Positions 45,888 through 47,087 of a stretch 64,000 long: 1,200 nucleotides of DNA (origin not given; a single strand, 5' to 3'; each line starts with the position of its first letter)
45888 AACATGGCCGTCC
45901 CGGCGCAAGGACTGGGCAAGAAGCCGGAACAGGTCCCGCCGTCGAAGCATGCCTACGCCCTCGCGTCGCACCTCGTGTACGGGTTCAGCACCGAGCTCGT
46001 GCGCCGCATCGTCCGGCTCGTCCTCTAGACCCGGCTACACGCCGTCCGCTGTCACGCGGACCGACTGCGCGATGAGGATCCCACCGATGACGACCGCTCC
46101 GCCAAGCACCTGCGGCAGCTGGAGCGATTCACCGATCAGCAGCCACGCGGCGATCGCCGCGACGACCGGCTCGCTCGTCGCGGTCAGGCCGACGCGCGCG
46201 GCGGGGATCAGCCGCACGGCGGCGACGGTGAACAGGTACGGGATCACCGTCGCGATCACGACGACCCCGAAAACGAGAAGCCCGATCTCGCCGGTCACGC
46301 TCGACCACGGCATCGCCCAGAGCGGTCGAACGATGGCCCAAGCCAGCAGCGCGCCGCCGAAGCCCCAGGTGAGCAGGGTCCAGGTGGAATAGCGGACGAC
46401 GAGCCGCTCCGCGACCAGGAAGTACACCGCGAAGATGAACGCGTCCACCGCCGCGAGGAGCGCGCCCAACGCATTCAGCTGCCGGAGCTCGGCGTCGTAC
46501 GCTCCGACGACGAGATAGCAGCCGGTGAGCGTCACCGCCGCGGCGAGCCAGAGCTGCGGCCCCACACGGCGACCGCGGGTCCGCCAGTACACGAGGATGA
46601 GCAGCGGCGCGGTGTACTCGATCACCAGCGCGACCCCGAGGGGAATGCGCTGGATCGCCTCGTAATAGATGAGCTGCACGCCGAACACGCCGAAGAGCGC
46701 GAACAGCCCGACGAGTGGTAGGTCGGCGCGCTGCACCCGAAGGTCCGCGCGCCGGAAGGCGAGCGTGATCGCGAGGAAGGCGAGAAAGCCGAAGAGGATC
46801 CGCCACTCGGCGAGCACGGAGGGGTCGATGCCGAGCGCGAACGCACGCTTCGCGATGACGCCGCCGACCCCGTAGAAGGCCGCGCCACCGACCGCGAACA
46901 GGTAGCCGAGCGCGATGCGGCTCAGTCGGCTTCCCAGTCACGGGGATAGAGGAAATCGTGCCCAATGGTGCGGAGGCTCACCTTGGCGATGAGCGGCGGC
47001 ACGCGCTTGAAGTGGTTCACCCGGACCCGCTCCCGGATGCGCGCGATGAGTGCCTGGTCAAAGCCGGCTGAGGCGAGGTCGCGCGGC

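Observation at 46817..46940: EamA transporter: first transmembrane helix is encoded where no canonical start codon exists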

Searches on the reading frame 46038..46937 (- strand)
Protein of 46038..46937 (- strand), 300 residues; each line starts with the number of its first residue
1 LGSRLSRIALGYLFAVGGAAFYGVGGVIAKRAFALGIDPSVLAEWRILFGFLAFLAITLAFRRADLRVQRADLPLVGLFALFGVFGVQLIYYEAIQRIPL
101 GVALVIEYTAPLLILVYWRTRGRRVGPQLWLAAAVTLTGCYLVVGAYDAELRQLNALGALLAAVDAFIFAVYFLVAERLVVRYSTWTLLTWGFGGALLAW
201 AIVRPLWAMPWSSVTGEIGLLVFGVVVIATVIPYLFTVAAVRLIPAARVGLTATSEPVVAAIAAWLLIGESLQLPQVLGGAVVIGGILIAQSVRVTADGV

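Call 4: search_protein_families(library=pfam, proteins=[window:46038-46937:-], max_evalue=0.01)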
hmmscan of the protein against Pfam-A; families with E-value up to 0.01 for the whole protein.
window:46038-46937:- (300 aa): 1 family
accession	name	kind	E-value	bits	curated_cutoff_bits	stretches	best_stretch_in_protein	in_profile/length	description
PF00892.27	EamA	-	7.3e-33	114.2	28.2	2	10-144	2-134/135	EamA-like transporter family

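Call 5: find_homologous_proteins(query=window:46038-46937:-, max_evalue=1e-10)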
Query window:46038-46937:- (300 aa): 407 proteins with E <= 1e-10 among 8000 candidates; the best 120 are listed.
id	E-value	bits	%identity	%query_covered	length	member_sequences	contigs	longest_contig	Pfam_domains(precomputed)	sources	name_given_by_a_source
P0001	9.9e-161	552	89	100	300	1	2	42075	PF00892.27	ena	-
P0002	2.2e-153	528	100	87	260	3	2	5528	PF00892.27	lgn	-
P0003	1.8e-143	496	78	100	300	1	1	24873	PF00892.27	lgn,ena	-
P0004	3.4e-125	436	73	98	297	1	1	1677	PF00892.27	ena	-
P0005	1.7e-124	433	75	97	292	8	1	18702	PF00892.27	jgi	-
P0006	4.3e-124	432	71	100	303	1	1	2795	PF00892.27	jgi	-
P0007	1.2e-122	427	71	100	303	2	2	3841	PF00892.27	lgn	-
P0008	1.3e-121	424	71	97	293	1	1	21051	PF00892.27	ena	-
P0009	1.9e-121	423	71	97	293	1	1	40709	PF00892.27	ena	-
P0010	2.9e-121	423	70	100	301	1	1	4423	PF00892.27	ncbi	ncbi:MAG TPA: EamA family transporter [Candidatus Limnocylindria bacterium]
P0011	3.0e-121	423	72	97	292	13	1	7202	PF00892.27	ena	-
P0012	6.2e-121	422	71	97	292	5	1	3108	PF00892.27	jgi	jgi:drug/metabolite transporter (DMT)-like permease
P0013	9.8e-121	421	69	100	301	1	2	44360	PF00892.27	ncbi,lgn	-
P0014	4.8e-120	419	72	96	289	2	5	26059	PF00892.27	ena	-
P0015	2.4e-119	417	69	97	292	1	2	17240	PF00892.27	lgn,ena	-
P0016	1.1e-117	411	72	92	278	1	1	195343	PF00892.27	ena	-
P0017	1.3e-117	411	68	100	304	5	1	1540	PF00892.27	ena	-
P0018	2.0e-117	410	67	100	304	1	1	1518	PF00892.27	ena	-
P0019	3.5e-117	409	71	92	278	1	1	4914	PF00892.27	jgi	jgi:drug/metabolite transporter (DMT)-like permease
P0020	4.9e-117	409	69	97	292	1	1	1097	PF00892.27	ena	-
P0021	6.5e-117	409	70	92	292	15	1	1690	PF00892.27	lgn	-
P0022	9.2e-117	408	70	97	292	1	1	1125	PF00892.27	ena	-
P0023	3.1e-116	406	68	100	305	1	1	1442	PF00892.27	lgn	-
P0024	5.5e-116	405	72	92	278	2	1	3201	PF00892.27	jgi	jgi:drug/metabolite transporter (DMT)-like permease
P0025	5.6e-116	405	68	97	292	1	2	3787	PF00892.27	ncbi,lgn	-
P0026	6.9e-116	405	71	95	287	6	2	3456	PF00892.27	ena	-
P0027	1.8e-115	404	69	97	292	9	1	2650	PF00892.27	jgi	-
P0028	2.0e-115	404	72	92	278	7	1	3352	PF00892.27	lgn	-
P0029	2.0e-114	400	69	96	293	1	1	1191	PF00892.27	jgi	jgi:drug/metabolite transporter (DMT)-like permease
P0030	4.0e-114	399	70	91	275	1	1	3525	PF00892.27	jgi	jgi:drug/metabolite transporter (DMT)-like permease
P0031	5.6e-114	399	69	92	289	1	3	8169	PF00892.27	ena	-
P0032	8.7e-114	398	73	92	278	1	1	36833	PF00892.27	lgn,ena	-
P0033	4.8e-113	396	72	91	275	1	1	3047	PF00892.27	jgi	jgi:drug/metabolite transporter (DMT)-like permease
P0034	8.2e-113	395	68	92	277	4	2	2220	PF00892.27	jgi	-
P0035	1.8e-112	394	70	92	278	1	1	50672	PF00892.27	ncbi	-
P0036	2.5e-112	393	72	91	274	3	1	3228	PF00892.27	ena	-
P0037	2.9e-112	393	71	91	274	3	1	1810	PF00892.27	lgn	-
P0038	7.7e-112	392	72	88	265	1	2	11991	PF00892.27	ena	-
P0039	1.9e-111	391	71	91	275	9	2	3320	PF00892.27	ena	-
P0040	3.0e-111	390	70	92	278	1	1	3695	PF00892.27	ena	-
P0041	4.8e-111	389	71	91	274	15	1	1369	PF00892.27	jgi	-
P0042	7.7e-111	389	68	92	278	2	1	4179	PF00892.27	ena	-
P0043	9.5e-111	388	70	91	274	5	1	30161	PF00892.27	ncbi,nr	ncbi:MAG: EamA family transporter [Chloroflexota bacterium]|nr:EamA family transporter [Chloroflexot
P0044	2.5e-110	387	70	91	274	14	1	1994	PF00892.27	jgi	-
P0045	5.7e-110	386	70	91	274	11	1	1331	PF00892.27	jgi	-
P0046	6.4e-110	386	70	91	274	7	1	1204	PF00892.27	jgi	jgi:drug/metabolite transporter (DMT)-like permease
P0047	7.3e-110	385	70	91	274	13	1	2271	PF00892.27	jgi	jgi:drug/metabolite transporter (DMT)-like permease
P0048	3.2e-109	383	68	91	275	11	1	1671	PF00892.27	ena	-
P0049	3.2e-109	383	70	91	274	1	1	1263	PF00892.27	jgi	jgi:drug/metabolite transporter (DMT)-like permease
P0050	4.3e-109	383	70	91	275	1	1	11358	PF00892.27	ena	-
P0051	4.6e-109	383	69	88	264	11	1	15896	PF00892.27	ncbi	ncbi:MAG: EamA family transporter [Candidatus Limnocylindrales bacterium]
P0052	8.5e-109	382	70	88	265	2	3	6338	PF00892.27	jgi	jgi:drug/metabolite transporter (DMT)-like permease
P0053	1.8e-108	381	69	91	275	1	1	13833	PF00892.27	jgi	jgi:drug/metabolite transporter (DMT)-like permease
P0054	3.0e-108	380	72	88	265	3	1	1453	PF00892.27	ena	-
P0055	4.6e-108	379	69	88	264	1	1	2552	PF00892.27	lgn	-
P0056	1.7e-107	378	70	88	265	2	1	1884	PF00892.27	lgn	-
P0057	2.2e-106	374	70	88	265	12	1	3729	PF00892.27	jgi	jgi:drug/metabolite transporter (DMT)-like permease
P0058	3.8e-106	373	69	88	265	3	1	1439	PF00892.27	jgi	jgi:drug/metabolite transporter (DMT)-like permease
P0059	5.3e-106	373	69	88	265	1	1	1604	PF00892.27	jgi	jgi:drug/metabolite transporter (DMT)-like permease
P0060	7.1e-106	372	70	87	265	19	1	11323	PF00892.27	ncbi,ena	-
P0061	7.1e-105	369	70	88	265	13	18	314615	PF00892.27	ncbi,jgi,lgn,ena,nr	ncbi:MAG TPA: hypothetical protein DCK98_16545 [Chloroflexi bacterium]|jgi:drug/metabolite transport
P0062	9.8e-104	365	69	88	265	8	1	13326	PF00892.27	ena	-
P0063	1.7e-103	364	63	97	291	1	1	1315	PF00892.27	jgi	jgi:drug/metabolite transporter (DMT)-like permease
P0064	2.2e-103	364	63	98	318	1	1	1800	PF00892.27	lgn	-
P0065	2.6e-103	364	68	88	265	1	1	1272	PF00892.27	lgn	-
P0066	2.6e-103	364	71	85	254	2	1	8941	PF00892.27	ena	-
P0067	4.3e-103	363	62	98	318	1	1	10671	PF00892.27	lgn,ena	-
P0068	4.6e-103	363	62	94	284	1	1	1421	PF00892.27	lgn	-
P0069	5.6e-103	363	62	93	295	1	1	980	PF00892.27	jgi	jgi:drug/metabolite transporter (DMT)-like permease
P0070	5.7e-103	363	62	94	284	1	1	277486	PF00892.27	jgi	jgi:drug/metabolite transporter (DMT)-like permease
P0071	8.5e-103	362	70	85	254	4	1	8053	PF00892.27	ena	-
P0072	8.9e-103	362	69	88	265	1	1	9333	PF00892.27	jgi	jgi:drug/metabolite transporter (DMT)-like permease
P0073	3.8e-102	360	61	98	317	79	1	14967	PF00892.27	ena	-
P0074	1.9e-101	358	70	85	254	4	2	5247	PF00892.27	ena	-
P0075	2.4e-101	357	72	82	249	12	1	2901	PF00892.27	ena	-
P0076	2.4e-101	357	72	82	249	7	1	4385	PF00892.27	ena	-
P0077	5.5e-101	356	61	98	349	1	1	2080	PF00892.27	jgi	-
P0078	1.3e-100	355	59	98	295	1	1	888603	PF00892.27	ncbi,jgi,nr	ncbi:MAG TPA: DMT family transporter [Candidatus Limnocylindria bacterium]|jgi:drug/metabolite trans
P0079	1.4e-100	355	61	98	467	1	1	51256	PF00892.27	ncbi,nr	ncbi:MAG: DMT family transporter [Chloroflexi bacterium]|nr:MAG: DMT family transporter [Chloroflexo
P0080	1.8e-100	355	59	99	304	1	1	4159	PF00892.27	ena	-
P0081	3.6e-100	354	60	98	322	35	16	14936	PF00892.27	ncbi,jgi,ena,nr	ncbi:MAG: hypothetical protein E6I40_01985 [Chloroflexi bacterium]|nr:MAG: hypothetical protein E6I4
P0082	7.7e-100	352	62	95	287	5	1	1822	PF00892.27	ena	-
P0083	1.3e-99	352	60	98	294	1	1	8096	PF00892.27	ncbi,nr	ncbi:MAG TPA: DMT family transporter [Candidatus Polarisedimenticolia bacterium]|nr:DMT family trans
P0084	1.3e-99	352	60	99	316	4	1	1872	PF00892.27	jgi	-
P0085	2.5e-99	351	61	98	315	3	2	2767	PF00892.27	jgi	jgi:drug/metabolite transporter (DMT)-like permease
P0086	3.2e-99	350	62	95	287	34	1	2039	PF00892.27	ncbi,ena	-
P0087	3.4e-99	350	70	82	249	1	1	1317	PF00892.27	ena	-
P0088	3.6e-99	350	71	82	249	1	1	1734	PF00892.27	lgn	-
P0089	3.7e-99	350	60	98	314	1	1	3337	PF00892.27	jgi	-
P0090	3.9e-99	350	60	98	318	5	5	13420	PF00892.27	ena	-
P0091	4.2e-99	350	69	84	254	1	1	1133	PF00892.27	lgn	-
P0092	5.0e-99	350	60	98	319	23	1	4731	PF00892.27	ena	-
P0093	5.9e-99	350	70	82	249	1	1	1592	PF00892.27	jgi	jgi:drug/metabolite transporter (DMT)-like permease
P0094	9.5e-99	349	59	98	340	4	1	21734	PF00892.27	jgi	jgi:drug/metabolite transporter (DMT)-like permease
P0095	1.4e-98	348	61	95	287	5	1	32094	PF00892.27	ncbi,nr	ncbi:MAG TPA: EamA family transporter [Candidatus Limnocylindria bacterium]|nr:EamA family transport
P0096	1.4e-98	348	70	82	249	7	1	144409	PF00892.27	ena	-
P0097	1.6e-98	348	60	98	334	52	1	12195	PF00892.27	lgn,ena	-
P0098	1.7e-98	348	60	98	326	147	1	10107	PF00892.27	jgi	jgi:drug/metabolite transporter (DMT)-like permease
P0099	1.7e-98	348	59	90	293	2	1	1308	PF00892.27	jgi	jgi:drug/metabolite transporter (DMT)-like permease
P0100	1.8e-98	348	61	98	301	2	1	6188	PF00892.27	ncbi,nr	ncbi:MAG TPA: DMT family transporter [Candidatus Limnocylindria bacterium]|nr:DMT family transporter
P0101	1.9e-98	348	59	98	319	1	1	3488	PF00892.27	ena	-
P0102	2.5e-98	348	71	82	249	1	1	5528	PF00892.27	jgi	jgi:drug/metabolite transporter (DMT)-like permease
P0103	2.8e-98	347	68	83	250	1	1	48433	PF00892.27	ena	-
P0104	2.9e-98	347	58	98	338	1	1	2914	PF00892.27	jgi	jgi:drug/metabolite transporter (DMT)-like permease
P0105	3.6e-98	347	60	98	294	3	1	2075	PF00892.27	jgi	jgi:drug/metabolite transporter (DMT)-like permease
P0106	4.1e-98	347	59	98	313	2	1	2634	PF00892.27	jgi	jgi:drug/metabolite transporter (DMT)-like permease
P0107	4.4e-98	347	71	82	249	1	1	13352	PF00892.27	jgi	jgi:drug/metabolite transporter (DMT)-like permease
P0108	4.5e-98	347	70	82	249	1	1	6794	PF00892.27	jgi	jgi:drug/metabolite transporter (DMT)-like permease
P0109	5.5e-98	346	60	98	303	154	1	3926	PF00892.27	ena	-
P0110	6.5e-98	346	61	95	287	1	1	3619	PF00892.27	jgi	jgi:drug/metabolite transporter (DMT)-like permease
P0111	6.7e-98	346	59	98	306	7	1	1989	PF00892.27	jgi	-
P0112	8.4e-98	346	60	98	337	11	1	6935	PF00892.27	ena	-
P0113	8.7e-98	346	60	98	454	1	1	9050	PF00892.27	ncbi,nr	ncbi:MAG: hypothetical protein E6I66_02505 [Chloroflexi bacterium]|nr:MAG: hypothetical protein E6I6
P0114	1.3e-97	345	67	84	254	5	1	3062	PF00892.27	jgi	-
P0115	1.3e-97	345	60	98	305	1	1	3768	PF00892.27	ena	-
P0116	1.4e-97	345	69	84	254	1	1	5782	PF00892.27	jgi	jgi:drug/metabolite transporter (DMT)-like permease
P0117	1.5e-97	345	60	98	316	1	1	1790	PF00892.27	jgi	-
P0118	1.6e-97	345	60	98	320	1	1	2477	PF00892.27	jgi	jgi:drug/metabolite transporter (DMT)-like permease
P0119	2.1e-97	344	70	82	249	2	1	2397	PF00892.27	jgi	jgi:drug/metabolite transporter (DMT)-like permease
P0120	2.4e-97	344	70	83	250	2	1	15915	PF00892.27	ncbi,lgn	-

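Call 7: find_encoding_contigs(protein=P0002, flank=3000, max_places=6)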
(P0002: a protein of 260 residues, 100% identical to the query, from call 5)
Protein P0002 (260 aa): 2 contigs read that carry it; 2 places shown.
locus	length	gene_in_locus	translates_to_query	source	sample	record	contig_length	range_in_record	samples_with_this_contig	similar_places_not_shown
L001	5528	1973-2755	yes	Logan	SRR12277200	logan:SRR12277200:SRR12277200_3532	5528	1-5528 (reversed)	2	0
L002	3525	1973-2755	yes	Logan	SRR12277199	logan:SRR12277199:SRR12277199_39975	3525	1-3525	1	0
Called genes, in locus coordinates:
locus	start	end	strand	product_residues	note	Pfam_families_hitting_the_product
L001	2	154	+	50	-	?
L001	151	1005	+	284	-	PF00795:CN_hydrolase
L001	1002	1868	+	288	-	PF02540:NAD_synthase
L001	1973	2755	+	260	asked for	PF00892:EamA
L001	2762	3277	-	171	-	PF07274:DUF1440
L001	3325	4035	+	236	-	PF00590:TP_methylase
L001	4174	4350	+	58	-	-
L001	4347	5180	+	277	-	PF12867:DinB_2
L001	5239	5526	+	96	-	?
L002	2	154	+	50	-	?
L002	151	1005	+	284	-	PF00795:CN_hydrolase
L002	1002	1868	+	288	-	PF02540:NAD_synthase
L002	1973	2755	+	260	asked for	PF00892:EamA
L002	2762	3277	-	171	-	PF07274:DUF1440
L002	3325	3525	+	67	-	?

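Call 8: find_encoding_contigs(protein=P0001, flank=3000, max_places=4)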
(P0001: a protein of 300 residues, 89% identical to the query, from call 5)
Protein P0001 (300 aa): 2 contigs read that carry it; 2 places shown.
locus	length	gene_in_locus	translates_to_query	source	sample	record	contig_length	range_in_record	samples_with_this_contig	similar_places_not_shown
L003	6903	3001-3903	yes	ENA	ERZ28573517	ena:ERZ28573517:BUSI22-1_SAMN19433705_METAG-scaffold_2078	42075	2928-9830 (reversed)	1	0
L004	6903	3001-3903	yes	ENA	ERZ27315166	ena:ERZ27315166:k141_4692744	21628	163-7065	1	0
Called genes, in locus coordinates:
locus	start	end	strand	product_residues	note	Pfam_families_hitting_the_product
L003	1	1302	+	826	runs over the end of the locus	PF00483:NTP_transferase, PF00132:Hexapep (faint), PF25084:LbH_EIF2B, PF25087:GMPPB_C, PF24894:Hexapep_GlmU (faint), PF02878:PGM_PMM_I, PF02879:PGM_PMM_II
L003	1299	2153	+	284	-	PF00795:CN_hydrolase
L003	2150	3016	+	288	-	PF02540:NAD_synthase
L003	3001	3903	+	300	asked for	PF00892:EamA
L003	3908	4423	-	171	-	PF07274:DUF1440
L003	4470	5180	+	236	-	PF00590:TP_methylase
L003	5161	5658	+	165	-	PF00719:Pyrophosphatase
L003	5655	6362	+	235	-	PF00756:Esterase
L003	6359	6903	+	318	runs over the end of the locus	-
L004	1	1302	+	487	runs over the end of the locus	?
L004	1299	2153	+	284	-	PF00795:CN_hydrolase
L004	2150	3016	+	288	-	PF02540:NAD_synthase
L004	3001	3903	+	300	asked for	PF00892:EamA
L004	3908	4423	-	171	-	PF07274:DUF1440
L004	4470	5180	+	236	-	PF00590:TP_methylase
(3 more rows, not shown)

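Call 9: find_encoding_contigs(protein=P0003, flank=3000, max_places=4)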
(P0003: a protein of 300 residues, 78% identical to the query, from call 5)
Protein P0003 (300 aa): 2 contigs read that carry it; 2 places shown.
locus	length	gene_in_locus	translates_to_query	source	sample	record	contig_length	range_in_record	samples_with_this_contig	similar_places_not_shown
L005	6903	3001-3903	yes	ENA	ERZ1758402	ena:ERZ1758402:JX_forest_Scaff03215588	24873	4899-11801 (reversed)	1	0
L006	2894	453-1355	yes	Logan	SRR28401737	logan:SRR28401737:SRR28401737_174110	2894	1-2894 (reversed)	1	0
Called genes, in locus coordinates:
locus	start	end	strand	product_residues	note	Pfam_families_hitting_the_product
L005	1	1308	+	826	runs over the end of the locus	PF00483:NTP_transferase, PF00132:Hexapep (faint), PF25084:LbH_EIF2B, PF25087:GMPPB_C, PF24894:Hexapep_GlmU (faint), PF02878:PGM_PMM_I, PF02879:PGM_PMM_II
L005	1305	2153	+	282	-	PF00795:CN_hydrolase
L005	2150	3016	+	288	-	PF02540:NAD_synthase, PF03054:tRNA_Me_trans (faint)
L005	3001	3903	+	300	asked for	PF00892:EamA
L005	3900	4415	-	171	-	PF07274:DUF1440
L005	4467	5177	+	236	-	PF00590:TP_methylase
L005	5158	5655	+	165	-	PF00719:Pyrophosphatase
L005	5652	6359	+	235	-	PF00756:Esterase (weak)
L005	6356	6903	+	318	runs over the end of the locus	-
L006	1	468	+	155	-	?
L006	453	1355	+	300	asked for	PF00892:EamA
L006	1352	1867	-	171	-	PF07274:DUF1440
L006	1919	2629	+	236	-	PF00590:TP_methylase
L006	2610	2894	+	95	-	?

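Call 13: find_related_loci(query=A2, collection=metagenome_contigs, flank=1500)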
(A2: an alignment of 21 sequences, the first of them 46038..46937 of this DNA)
Query A2 (300 aa) in metagenome_contigs; peptide patterns used: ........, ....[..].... (x = any residue, [..] = any of these).
252 stretches matched a pattern; 148 encode a relative of the query (tblastn E <= 1e-3); the best 80 are kept; 80 distinct loci.
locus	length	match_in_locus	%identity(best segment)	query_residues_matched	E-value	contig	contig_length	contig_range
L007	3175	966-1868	70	1-300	9e-129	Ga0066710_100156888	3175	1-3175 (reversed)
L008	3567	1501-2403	71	1-300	1e-122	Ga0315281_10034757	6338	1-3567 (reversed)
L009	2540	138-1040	71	1-300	8e-124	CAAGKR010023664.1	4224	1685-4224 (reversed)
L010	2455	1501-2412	67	1-300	4e-123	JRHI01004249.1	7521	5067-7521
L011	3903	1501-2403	68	1-300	3e-120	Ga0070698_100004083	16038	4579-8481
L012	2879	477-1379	68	1-300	1e-123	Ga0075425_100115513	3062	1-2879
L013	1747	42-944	71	1-300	6e-127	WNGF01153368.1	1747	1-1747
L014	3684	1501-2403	71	1-300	3e-118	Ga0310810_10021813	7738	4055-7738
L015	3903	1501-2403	69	1-300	1e-116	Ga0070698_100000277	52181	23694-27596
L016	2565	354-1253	71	1-300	3e-120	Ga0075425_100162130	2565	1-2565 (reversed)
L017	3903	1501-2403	70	1-300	3e-115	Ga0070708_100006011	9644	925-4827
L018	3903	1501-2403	70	1-300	2e-112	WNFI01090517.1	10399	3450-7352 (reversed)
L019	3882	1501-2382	60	7-300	1e-107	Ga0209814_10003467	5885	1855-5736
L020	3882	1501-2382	61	7-300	1e-105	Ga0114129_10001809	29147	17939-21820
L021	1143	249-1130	61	7-300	2e-112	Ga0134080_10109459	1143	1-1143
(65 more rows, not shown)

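Call 14: find_related_loci(query=A2, collection=genome_contigs, flank=1500)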
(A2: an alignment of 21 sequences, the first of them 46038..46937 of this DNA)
Query A2 (300 aa) in genome_contigs; peptide patterns used: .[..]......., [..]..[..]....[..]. (x = any residue, [..] = any of these).
98 stretches matched a pattern; 43 encode a relative of the query (tblastn E <= 1e-3); 43 distinct loci.
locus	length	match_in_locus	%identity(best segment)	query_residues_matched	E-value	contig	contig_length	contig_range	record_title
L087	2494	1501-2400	71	1-300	5e-136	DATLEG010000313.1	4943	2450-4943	MAG TPA_asm: Candidatus Saccharimonadales bacterium isolate SMAG_U14370 k141_6525476, whole genome shotgun sequence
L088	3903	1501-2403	71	1-300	2e-132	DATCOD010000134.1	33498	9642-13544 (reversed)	MAG TPA_asm: Candidatus Limnocylindria bacterium isolate SMAG_U7192 k141_20500, whole genome shotgun sequence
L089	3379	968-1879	68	1-300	2e-127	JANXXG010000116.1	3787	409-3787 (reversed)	MAG: Chloroflexi bacterium isolate GL140_2_metabat_395 GL140_2_k141_2253100, whole genome shotgun sequence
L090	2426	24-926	71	1-300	3e-126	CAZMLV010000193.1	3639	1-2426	MAG TPA_asm: uncultured Chloroflexota bacterium isolate SRP200132_co2_362 genome assembly, contig: NODE_37884_length_363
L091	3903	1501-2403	71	1-300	3e-123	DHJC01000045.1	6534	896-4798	MAG TPA_asm: Chloroflexi bacterium UBA4730 UBA4730_contig_1357, whole genome shotgun sequence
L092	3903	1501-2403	71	1-300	6e-123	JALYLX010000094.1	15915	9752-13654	MAG: Chloroflexota bacterium isolate AFD bin50 SD1486_k127_81640, whole genome shotgun sequence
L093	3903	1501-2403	69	1-300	1e-121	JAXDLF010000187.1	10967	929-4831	MAG: Chloroflexota bacterium isolate BP_611 scaffold_4748956, whole genome shotgun sequence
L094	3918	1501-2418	70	1-300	2e-120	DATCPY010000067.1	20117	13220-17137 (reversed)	MAG TPA_asm: Candidatus Limnocylindria bacterium isolate SMAG_U7239 k141_73277, whole genome shotgun sequence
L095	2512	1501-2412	68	1-300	1e-122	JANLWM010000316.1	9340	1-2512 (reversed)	MAG: Chloroflexota bacterium isolate OTE_20_metabat_38 OTE_20_k141_1687755, whole genome shotgun sequence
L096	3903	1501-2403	71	1-300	8e-119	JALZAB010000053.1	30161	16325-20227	MAG: Chloroflexota bacterium isolate KAP bin80 SD1490-92_k127_260465, whole genome shotgun sequence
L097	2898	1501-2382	74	7-300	3e-119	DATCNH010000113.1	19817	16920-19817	MAG TPA_asm: Candidatus Limnocylindria bacterium isolate SMAG_U7170 k141_311205, whole genome shotgun sequence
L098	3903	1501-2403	70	1-300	6e-116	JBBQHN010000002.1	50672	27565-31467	MAG: Candidatus Limnocylindria bacterium isolate Co_metawrap_902 Cmw_902_k141_20440096_length_50672_cov_12.9981, whole g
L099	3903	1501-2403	70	1-300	5e-113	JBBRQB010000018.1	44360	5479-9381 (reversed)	MAG: Candidatus Limnocylindria bacterium isolate metawrap_la1_12 W_la1_12_k141_1873367L_44360_cov_12.9940, whole genome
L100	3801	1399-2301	70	1-300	1e-113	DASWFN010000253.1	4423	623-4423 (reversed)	MAG TPA_asm: Candidatus Limnocylindria bacterium isolate SMAG_U2790 k141_4565492, whole genome shotgun sequence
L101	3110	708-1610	70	1-300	2e-113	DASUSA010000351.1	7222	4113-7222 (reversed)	MAG TPA_asm: Candidatus Limnocylindria bacterium isolate SMAG_U1722 k141_1766744, whole genome shotgun sequence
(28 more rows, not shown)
